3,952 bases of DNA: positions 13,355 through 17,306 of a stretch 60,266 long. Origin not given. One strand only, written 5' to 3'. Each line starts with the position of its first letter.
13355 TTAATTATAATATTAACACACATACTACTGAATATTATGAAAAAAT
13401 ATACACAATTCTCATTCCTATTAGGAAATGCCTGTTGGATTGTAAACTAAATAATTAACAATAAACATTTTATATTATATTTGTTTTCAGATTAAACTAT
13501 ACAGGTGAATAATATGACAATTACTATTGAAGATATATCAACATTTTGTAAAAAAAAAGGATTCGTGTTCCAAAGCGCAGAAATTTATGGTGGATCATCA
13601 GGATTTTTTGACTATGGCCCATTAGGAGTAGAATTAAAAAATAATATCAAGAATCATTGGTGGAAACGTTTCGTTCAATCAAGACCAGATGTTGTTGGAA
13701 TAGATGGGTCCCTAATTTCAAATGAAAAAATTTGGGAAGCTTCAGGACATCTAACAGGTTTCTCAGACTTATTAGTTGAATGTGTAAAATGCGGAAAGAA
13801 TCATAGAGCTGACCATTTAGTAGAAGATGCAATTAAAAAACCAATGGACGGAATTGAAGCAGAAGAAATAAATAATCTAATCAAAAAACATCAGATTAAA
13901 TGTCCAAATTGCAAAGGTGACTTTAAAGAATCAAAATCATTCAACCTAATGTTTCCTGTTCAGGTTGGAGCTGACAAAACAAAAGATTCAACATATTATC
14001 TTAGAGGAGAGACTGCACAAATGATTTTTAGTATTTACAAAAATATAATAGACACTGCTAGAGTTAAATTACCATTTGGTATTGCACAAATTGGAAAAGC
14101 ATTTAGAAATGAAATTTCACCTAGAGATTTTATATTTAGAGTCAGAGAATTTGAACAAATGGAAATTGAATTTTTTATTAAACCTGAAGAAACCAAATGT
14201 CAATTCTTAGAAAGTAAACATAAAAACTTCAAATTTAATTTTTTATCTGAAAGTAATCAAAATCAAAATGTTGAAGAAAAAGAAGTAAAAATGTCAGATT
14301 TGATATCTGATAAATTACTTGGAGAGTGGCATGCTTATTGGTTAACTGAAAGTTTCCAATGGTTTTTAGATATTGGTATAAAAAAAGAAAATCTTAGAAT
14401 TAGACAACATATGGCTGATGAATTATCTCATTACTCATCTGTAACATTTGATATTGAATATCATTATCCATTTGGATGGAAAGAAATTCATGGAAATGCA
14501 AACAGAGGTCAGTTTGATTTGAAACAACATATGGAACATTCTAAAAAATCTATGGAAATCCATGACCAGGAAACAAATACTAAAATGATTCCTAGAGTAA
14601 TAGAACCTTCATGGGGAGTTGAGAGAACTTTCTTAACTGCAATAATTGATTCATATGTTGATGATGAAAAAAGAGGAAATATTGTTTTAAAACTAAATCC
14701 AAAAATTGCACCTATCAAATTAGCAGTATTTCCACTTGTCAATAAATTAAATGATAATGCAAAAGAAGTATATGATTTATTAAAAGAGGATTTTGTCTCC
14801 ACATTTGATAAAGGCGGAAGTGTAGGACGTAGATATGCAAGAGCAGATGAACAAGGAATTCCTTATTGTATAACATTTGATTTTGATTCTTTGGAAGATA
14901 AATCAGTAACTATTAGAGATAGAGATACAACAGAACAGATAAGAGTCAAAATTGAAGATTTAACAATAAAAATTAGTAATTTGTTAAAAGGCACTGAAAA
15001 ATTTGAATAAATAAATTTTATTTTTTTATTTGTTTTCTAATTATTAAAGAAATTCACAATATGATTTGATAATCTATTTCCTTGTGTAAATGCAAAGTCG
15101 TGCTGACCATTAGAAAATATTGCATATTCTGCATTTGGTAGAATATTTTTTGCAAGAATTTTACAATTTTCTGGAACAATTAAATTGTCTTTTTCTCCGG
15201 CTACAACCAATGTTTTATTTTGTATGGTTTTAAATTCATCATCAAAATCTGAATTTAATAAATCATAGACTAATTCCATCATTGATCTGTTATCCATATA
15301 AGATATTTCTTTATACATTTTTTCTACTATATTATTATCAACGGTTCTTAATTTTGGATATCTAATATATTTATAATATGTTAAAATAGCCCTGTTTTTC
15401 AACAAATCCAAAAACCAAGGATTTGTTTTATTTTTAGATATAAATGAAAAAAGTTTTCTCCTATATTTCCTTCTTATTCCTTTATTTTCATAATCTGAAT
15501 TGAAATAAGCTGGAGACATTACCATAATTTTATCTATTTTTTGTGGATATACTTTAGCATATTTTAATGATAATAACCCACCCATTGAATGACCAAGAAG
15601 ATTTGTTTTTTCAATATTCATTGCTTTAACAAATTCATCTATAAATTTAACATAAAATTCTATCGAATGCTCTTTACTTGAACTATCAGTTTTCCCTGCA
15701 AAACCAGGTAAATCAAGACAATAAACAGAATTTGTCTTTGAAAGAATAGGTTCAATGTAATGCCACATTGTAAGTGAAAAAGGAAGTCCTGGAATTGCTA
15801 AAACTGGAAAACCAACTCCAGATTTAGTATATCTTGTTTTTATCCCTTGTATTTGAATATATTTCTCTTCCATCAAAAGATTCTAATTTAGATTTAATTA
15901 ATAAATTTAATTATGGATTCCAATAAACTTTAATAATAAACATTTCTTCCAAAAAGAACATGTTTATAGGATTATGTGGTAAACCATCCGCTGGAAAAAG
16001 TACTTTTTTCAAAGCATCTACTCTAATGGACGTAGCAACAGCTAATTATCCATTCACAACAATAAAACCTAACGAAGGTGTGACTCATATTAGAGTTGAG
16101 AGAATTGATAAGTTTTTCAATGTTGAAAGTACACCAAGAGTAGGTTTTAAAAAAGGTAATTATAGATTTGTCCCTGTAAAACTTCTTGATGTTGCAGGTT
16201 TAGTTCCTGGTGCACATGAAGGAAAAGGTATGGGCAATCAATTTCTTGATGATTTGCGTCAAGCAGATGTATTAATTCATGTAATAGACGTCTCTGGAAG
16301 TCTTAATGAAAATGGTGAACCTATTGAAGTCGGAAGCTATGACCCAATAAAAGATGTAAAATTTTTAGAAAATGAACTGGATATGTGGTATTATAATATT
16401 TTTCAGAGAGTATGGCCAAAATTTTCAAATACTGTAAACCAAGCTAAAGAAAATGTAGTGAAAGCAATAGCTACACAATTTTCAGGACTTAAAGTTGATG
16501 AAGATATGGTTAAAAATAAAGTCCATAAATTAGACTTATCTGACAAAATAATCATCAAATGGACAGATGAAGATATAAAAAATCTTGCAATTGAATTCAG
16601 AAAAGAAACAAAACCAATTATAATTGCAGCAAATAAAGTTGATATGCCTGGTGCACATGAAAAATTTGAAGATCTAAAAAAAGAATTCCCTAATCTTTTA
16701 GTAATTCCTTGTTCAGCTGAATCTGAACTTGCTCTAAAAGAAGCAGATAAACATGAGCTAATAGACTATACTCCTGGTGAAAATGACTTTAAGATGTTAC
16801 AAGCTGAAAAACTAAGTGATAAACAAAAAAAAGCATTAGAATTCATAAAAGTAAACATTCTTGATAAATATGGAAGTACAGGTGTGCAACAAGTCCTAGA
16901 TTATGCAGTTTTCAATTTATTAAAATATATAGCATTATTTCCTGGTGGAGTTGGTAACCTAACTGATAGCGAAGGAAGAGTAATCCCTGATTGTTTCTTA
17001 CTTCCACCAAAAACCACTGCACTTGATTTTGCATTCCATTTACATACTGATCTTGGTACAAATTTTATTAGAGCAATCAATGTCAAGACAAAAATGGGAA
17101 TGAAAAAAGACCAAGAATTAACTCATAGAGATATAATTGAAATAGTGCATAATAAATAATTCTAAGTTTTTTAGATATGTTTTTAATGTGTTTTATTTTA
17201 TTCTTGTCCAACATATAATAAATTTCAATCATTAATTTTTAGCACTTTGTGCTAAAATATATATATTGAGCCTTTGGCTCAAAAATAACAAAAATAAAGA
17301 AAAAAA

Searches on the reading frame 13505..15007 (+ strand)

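Call 15: search_protein_families(library=pfam, proteins=[window:13505-15007:+])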
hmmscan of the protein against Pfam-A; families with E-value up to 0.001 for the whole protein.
window:13505-15007:+ (501 aa): 2 families
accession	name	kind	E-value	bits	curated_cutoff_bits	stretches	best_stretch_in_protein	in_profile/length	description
PF03129.25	HGTP_anticodon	-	1.7e-20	73.4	21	1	406-491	2-92/94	Anticodon binding domain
PF00587.30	tRNA-synt_2b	-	7.1e-10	39.7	29.3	1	160-243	7-88/179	tRNA synthetase class II core domain (G, H, P, S and T)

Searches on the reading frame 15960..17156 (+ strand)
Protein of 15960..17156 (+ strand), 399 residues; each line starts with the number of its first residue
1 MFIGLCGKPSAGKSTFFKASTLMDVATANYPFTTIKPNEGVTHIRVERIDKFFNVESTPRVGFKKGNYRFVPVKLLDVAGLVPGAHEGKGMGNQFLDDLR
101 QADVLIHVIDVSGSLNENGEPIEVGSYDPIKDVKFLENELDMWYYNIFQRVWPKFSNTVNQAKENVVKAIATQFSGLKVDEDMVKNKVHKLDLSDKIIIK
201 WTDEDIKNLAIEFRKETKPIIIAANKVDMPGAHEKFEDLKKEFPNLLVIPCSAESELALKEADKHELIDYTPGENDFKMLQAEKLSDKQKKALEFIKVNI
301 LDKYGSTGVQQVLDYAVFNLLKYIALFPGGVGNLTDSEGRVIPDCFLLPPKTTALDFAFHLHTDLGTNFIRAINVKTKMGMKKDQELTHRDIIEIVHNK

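Call 15: search_protein_families(library=pfam, proteins=[window:15960-17156:+])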
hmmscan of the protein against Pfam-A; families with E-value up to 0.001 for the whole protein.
window:15960-17156:+ (399 aa): 4 families
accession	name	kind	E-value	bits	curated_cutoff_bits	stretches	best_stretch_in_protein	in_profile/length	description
PF08438.16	YGR210-like_G4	-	1.5e-34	119.1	24.7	1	223-328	1-105/108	Obg-like GTPase YGR210-like, G4 motif-containing domain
PF01926.29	MMR_HSR1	-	7.1e-18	65.2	21.9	1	3-117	2-91/113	50S ribosome-binding GTPase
PF02824.27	TGS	-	9.3e-06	26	22.2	1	344-396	12-59/60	TGS domain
PF02421.24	FeoB_N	-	3.4e-05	23.8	27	1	3-45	3-45/156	Ferrous iron transport protein B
